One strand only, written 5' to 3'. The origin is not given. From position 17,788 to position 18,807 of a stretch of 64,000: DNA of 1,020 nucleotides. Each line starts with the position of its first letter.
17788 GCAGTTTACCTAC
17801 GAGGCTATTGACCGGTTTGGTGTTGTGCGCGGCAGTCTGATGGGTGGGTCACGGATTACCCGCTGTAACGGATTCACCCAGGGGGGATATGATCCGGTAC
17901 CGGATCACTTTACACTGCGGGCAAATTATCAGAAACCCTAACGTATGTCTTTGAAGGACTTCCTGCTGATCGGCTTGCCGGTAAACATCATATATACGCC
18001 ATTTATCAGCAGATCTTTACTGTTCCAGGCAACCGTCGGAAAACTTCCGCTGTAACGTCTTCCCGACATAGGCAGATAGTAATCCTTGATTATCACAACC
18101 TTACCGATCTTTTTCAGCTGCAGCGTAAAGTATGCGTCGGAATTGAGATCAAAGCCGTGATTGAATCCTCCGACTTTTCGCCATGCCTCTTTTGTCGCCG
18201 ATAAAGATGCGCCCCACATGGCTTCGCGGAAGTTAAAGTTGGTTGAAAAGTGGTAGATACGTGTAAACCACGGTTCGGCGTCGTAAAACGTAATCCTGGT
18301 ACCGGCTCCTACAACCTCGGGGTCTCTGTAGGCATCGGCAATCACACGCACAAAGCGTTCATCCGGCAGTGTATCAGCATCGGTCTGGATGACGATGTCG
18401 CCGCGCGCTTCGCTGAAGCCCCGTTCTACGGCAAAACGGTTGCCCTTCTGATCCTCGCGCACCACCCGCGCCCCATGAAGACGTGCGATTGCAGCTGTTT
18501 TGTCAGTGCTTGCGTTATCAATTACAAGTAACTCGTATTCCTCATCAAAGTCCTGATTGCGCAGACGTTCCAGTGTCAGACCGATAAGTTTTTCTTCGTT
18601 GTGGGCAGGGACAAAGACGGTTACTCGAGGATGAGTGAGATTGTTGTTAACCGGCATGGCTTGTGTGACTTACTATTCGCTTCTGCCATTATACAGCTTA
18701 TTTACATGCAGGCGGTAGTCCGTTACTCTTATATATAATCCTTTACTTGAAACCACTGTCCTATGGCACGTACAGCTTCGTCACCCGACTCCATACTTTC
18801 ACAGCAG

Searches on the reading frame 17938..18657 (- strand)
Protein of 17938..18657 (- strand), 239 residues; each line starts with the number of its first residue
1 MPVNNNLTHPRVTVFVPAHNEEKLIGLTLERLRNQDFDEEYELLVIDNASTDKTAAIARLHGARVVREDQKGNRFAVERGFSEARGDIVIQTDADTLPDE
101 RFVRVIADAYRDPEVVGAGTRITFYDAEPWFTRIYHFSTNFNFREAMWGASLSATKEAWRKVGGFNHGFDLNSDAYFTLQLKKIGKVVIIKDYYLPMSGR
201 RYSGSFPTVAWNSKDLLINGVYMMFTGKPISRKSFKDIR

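Call 8: search_protein_families(library=pfam, max_evalue=0.01, proteins=[window:17938-18657:-])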
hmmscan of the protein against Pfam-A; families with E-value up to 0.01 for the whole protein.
window:17938-18657:- (239 aa): 4 families
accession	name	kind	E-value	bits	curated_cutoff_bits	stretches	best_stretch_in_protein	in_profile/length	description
PF00535.33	Glycos_transf_2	-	4.6e-23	82.4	23.3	1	13-143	1-139/168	Glycosyl transferase family 2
PF13641.12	Glyco_tranf_2_3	-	1.4e-09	38.7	27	1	10-122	1-123/230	Glycosyltransferase like family 2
PF13632.12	Glyco_trans_2_3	-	8.5e-09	35.9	27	1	89-193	2-118/198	Glycosyl transferase family group 2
PF10111.15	Glyco_tranf_2_2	-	1.1e-05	25.6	27.3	1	16-97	4-93/276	Glycosyltransferase like family 2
